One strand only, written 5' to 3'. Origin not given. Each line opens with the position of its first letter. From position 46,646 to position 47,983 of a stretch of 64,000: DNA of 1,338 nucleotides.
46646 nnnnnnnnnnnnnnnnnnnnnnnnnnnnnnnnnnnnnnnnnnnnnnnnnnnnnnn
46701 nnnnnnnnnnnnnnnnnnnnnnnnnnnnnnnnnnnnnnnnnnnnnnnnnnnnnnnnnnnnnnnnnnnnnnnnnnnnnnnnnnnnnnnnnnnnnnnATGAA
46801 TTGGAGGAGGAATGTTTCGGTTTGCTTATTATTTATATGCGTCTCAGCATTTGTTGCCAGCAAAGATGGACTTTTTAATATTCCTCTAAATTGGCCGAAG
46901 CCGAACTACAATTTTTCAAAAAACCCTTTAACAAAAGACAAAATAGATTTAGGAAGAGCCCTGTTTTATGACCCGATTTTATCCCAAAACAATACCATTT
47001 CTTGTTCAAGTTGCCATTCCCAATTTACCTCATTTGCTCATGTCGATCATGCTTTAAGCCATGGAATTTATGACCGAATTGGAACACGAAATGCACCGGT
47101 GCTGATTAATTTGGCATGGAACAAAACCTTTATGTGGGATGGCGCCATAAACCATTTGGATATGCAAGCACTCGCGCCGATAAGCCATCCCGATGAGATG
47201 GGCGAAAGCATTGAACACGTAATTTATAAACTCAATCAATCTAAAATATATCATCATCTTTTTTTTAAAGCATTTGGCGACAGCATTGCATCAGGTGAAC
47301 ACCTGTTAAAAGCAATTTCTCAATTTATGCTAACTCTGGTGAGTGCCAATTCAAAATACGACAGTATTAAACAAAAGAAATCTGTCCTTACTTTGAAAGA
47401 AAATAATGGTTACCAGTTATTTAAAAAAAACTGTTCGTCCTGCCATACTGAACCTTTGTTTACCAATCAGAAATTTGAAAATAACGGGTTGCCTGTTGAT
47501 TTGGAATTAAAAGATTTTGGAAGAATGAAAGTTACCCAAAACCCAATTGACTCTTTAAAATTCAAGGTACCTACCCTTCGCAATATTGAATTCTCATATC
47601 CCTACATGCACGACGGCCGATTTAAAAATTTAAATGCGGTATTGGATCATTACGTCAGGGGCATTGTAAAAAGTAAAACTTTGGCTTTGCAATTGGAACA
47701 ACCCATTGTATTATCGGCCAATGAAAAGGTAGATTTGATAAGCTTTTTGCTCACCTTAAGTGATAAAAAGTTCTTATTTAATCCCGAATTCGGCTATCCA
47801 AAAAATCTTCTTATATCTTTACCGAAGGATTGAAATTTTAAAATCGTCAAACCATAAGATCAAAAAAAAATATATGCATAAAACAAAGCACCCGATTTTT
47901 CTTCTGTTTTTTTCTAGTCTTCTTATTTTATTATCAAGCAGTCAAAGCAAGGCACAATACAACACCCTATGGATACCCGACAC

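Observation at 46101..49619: MbnP/MbnH-like pair plus a T9SS-exported multicopper oxidase downstream of ECF module 1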

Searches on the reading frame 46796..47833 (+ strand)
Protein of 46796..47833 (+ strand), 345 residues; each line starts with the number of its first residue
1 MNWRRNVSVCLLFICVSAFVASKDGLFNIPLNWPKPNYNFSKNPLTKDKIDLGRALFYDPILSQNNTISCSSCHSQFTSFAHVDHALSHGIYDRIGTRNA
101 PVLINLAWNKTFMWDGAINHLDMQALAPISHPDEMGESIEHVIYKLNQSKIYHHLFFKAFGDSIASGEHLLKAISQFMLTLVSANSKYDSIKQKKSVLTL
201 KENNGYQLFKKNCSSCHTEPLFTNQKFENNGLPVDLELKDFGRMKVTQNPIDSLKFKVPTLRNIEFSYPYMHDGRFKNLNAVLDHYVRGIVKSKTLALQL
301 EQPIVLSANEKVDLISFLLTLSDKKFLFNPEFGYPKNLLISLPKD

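Call 3: search_protein_families(library=pfam, proteins=[window:46796-47833:+], max_evalue=0.01)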
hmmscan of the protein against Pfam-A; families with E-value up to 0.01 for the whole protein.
window:46796-47833:+ (345 aa): 6 families
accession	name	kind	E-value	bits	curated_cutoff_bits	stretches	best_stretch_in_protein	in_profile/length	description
PF03150.19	CCP_MauG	-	3.3e-51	174.3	25.6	1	48-194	2-146/149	Di-haem cytochrome c peroxidase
PF00034.26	Cytochrom_C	-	6.8e-06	27.8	21.3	1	204-321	3-89/90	Cytochrome c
PF13442.11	Cytochrome_CBB3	-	0.00012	22.8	27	1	203-227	4-28/68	Cytochrome C oxidase, cbb3-type, subunit III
PF09086.16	DUF1924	-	0.00019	22.2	22.5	0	50-77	8-36/96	Domain of unknown function (DUF1924)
PF14522.11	Cytochrome_C7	-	0.003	17.8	24.8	0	210-224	13-26/67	Cytochrome c7 and related cytochrome c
PF22113.1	Mtrc-MtrF_II-IV_dom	-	0.0033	17.4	30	0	201-220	72-91/176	Outer membrane cytochrome MtrC/MtrF-like, domains II/IV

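Call 4: search_protein_families(library=ncbifam, proteins=[window:46796-47833:+], max_evalue=0.01)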
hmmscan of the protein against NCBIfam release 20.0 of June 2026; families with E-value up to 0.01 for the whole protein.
window:46796-47833:+ (345 aa): 9 families
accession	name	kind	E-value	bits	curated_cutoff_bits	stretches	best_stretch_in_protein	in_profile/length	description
TIGR04039.1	MXAN_0977_Heme2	hypoth_equivalog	2.8e-63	214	362.85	1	41-335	3-335/336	MbnH family di-heme enzyme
TIGR03791.1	TTQ_mauG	equivalog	7.5e-54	182.9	443.85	1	45-324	1-281/291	tryptophan tryptophylquinone biosynthesis enzyme MauG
TIGR03981.2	SAM_quin_mod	hypoth_equivalog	3.2e-24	85.6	340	2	171-294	233-366/411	His-Xaa-Ser system-associated MauG-like protein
NF052341.1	hydrazine_gamma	equivalog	0.0011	17.9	625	0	255-287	280-312/339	hydrazine synthase subunit gamma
NF040606.1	CytoC_perox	subfamily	0.0014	17.9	150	0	201-221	297-317/524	di-heme-cytochrome C peroxidase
NF045774.1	cytochro_C551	exception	0.0043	17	118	0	179-221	14-58/110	cytochrome c551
NF050122.1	bc1_QcrC_actin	exception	0.0063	15.8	200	0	200-217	134-151/253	cytochrome bc1 complex diheme cytochrome c subunit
NF045930.1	Cytc6PetJCyano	equivalog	0.0082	16.1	135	0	190-218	16-44/110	cytochrome c6 PetJ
TIGR00782.1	ccoP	equivalog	0.0087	15.4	179.95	0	199-221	200-222/285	cytochrome-c oxidase, cbb3-type subunit III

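Call 13: search_solved_structures(query=window:46796-47833:+, max_evalue=0.001, show_alignments=2)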
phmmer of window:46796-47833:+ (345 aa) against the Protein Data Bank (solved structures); distinct sequences matched with E-value up to 0.001: 29.
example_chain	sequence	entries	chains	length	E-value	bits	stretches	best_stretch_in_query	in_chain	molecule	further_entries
1iqc_A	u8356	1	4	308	1e-40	143.7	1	44-283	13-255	di-heme peroxidase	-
3o5c_A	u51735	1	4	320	5.5e-39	138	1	47-282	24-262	Cytochrome c551 peroxidase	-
9qdt_A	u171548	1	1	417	4e-36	128.6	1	42-284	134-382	Probable cytochrome c peroxidase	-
6e1c_A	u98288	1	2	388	2.4e-35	126.1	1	27-335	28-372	Di-heme enzyme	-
3hq8_A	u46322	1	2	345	1e-34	124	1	25-280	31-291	Cytochrome c551 peroxidase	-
3hq9_A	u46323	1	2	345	2e-34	123.1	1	25-280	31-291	Cytochrome c551 peroxidase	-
3hq6_A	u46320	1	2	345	2.5e-33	119.4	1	25-280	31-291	Cytochrome c551 peroxidase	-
4aal_A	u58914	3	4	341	2.5e-32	116.2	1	40-279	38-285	CYTOCHROME C551 PEROXIDASE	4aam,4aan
3hq7_A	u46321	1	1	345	3.4e-32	115.7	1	25-280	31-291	Cytochrome c551 peroxidase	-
4aao_A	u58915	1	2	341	1.3e-31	113.8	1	40-279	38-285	CYTOCHROME C551 PEROXIDASE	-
2c1u_A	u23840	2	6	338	5.6e-31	111.7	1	43-276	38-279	DI-HAEM CYTOCHROME C PEROXIDASE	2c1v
6qkn_A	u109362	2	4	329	5.8e-31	111.7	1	43-280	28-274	Cytochrome-c peroxidase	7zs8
6fu3_A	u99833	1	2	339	6.3e-31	111.5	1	43-280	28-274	Protein CcpR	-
1zzh_A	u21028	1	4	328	2e-29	106.6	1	24-282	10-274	cytochrome c peroxidase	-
1eb7_A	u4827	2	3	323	9.3e-27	97.8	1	42-280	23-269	CYTOCHROME C551 PEROXIDASE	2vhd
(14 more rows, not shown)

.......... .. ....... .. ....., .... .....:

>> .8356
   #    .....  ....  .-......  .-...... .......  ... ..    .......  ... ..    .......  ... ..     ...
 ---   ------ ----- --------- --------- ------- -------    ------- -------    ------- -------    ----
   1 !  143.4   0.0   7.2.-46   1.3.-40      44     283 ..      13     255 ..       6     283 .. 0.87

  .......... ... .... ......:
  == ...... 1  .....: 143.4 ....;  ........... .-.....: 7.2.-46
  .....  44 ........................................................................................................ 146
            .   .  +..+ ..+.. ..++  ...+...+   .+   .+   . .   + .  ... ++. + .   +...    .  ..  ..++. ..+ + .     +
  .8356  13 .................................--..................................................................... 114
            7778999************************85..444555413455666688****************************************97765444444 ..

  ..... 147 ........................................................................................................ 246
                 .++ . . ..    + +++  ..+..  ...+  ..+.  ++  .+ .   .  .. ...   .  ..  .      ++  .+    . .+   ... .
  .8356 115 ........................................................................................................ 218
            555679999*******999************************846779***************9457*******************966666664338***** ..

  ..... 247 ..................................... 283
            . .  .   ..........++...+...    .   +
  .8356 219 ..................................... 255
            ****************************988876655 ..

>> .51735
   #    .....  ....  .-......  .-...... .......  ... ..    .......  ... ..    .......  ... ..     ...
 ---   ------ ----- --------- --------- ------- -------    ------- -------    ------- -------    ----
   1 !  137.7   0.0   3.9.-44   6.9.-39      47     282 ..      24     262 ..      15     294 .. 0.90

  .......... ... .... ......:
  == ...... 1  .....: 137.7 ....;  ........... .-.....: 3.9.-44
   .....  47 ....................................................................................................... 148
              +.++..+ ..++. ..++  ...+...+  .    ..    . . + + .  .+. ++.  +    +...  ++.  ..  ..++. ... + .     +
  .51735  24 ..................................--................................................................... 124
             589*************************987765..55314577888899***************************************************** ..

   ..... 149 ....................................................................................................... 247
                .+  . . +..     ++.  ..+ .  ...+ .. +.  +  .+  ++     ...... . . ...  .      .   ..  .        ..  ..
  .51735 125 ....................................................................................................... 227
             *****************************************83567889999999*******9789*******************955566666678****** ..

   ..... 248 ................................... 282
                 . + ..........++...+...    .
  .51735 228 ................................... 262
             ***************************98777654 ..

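Call 39: search_dna_similar(query=window:46796-47833:+, collection=plasmids, mode=protein, max_rows=40, max_evalue=1e-20)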
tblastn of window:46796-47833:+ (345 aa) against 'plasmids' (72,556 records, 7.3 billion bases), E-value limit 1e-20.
Records with a match: 167; places in all: 176; records where one place covers at least 80% of the query: 107.
Best place of each record, by identity: <60% 167.
By first word of the organism name: Rhizobium 69; Methylocystis 7; Azospirillum 6; Vibrio 5; Mesorhizobium 5; Hymenobacter 4; Pseudoalteromonas 4; Chondrinema 3; Escherichia 3; Lawsonia 3; and 41 more.
By predicted mobility (MOB-suite, as given by PLSDB): non-mobilizable 94; conjugative 65; mobilizable 8.
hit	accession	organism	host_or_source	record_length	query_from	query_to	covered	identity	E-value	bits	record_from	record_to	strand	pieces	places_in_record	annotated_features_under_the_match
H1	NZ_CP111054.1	Chondrinema litorale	Seaweed,red alga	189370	37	335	87%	41.2%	3e-59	213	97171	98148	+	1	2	cytochrome c peroxidase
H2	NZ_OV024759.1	Deinococcus radiodurans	-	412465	11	337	95%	35.2%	3e-44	169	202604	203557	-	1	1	cytochrome-c peroxidase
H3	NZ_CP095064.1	Hymenobacter volaticus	single cell,air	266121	48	330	82%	38.5%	8e-52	191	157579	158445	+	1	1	cytochrome c peroxidase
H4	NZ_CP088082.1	Ideonella dechloratans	Cell culture,Activated sludge, ...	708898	21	335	91%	34.5%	1e-49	185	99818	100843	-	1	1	methanobactin export MATE transporter MbnM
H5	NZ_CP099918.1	Pseudoalteromonas xiamenensis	Anadara tuberculosa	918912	13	336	94%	33.4%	2e-39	155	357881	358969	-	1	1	MbnH family di-heme enzyme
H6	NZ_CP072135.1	Pseudoalteromonas xiamenensis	mangrove sediment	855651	17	336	92%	33.9%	6e-31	160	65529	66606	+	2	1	none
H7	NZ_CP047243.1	Trichormus variabilis 0441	cell culture,thermal spring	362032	9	342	97%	32.3%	2e-40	158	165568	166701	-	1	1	methanobactin export MATE transporter MbnM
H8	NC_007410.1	Trichormus variabilis ATCC 29413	-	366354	9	342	97%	32.3%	2e-40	158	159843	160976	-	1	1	methanobactin export MATE transporter MbnM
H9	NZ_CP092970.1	Methylocystis parvus OBBP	Bacterial Monoculture,Mud, soil or ...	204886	8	335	95%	32.6%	2e-41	161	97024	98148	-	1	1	methanobactin export MATE transporter MbnM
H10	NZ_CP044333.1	Methylocystis parvus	-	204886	8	335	95%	32.6%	2e-41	161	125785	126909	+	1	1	methanobactin export MATE transporter MbnM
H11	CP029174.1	Methylobacterium sp. DM1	-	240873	27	322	86%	35.8%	4e-56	204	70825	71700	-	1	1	mauG: tryptophan tryptophylquinone biosynthesis enzyme MauG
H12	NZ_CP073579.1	Photobacterium sp. GJ3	-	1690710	36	335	87%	35.1%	1e-38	153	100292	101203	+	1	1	record has no annotation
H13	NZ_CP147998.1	Neorhizobium sp. EC2-8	-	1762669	22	322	87%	35.0%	1e-33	190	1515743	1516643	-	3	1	record has no annotation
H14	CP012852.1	Persicobacter sp. JZB09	cell culture,soil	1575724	41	333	85%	35.7%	5e-41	160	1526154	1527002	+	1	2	none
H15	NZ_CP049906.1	Diaphorobacter sp. HDW4B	single bacterial strain,Hydrophilus ...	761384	41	335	86%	35.4%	2e-45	172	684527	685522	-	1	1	methanobactin export MATE transporter MbnM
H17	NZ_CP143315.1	Methylocystis iwaonis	cell culture,rice rhizosphere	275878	41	337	86%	34.2%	2e-39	155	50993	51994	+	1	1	MbnH family di-heme enzyme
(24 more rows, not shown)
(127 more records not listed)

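Call 40: get_annotated_region(hit=H17, flank=3000)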
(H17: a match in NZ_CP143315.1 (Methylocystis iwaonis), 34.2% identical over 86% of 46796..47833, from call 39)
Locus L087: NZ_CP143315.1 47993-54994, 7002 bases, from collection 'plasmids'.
description: Methylocystis iwaonis strain SD4 plasmid unnamed1, complete sequence
organism: Methylocystis iwaonis (NCBI taxid 2885079)
taxonomy: Bacteria; Pseudomonadota; Alphaproteobacteria; Hyphomicrobiales; Methylocystaceae; Methylocystis; Methylocystis iwaonis
host: -; source: cell culture,rice rhizosphere; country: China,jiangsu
typing (MOB-suite, as given by PLSDB): non-mobilizable
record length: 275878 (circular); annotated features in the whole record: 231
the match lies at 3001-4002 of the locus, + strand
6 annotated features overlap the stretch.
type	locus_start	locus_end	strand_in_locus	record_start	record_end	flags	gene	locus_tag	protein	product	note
CDS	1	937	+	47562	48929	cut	-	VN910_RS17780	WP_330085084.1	hypothetical protein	-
CDS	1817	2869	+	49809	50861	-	-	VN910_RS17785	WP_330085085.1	MbnP family copper-binding protein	-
CDS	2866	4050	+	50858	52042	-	-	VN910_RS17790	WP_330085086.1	MbnH family di-heme enzyme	-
CDS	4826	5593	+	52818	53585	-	-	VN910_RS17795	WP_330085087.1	methanobactin precursor domain-containing sigma factor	-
CDS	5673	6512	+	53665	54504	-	mbnB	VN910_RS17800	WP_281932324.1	methanobactin biosynthesis protein MbnB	-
CDS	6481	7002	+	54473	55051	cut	mbnC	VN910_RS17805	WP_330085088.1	methanobactin biosynthesis protein MbnC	-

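Call 41: get_annotated_region(hit=H9, flank=3000)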
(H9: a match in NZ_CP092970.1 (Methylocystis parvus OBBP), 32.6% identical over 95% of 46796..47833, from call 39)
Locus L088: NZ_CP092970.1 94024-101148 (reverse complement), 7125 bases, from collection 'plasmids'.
description: Methylocystis parvus OBBP plasmid pMpar-2, complete sequence
organism: Methylocystis parvus OBBP (NCBI taxid 1134912)
taxonomy: Bacteria; Pseudomonadota; Alphaproteobacteria; Hyphomicrobiales; Methylocystaceae; Methylocystis; Methylocystis parvus; Methylocystis parvus OBBP
host: -; source: Bacterial Monoculture,Mud, soil or sediment; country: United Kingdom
typing (MOB-suite, as given by PLSDB): non-mobilizable
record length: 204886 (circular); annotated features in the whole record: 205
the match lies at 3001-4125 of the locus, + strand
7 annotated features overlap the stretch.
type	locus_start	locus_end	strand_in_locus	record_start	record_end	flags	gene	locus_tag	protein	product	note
CDS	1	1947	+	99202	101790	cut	-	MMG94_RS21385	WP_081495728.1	TonB-dependent receptor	GO:0055085 - transmembrane transport [Evidence IEA]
CDS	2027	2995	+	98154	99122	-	-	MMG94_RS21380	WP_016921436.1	MbnP family copper-binding protein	-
CDS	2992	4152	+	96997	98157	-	-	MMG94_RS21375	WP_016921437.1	methanobactin export MATE transporter MbnM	-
CDS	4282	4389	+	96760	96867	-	mbnA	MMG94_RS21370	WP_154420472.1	methanobactin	-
CDS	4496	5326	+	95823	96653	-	mbnB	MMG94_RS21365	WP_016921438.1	methanobactin biosynthesis protein MbnB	-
CDS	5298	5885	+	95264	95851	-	mbnC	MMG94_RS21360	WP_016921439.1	methanobactin biosynthesis protein MbnC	-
CDS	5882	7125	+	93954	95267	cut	mbnM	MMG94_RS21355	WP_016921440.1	hypothetical protein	-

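Call 42: search_solved_structures(query=L088:2027-2995:+, max_evalue=0.01, show_alignments=1)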
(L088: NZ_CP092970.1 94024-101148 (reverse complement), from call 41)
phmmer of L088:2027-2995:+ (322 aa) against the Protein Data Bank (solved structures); distinct sequences matched with E-value up to 0.01: 1.
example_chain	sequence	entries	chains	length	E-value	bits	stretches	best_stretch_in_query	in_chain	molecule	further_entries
7l6g_A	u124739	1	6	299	1.5e-160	537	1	24-322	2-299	Metallo-mystery pair system four-Cys motif protein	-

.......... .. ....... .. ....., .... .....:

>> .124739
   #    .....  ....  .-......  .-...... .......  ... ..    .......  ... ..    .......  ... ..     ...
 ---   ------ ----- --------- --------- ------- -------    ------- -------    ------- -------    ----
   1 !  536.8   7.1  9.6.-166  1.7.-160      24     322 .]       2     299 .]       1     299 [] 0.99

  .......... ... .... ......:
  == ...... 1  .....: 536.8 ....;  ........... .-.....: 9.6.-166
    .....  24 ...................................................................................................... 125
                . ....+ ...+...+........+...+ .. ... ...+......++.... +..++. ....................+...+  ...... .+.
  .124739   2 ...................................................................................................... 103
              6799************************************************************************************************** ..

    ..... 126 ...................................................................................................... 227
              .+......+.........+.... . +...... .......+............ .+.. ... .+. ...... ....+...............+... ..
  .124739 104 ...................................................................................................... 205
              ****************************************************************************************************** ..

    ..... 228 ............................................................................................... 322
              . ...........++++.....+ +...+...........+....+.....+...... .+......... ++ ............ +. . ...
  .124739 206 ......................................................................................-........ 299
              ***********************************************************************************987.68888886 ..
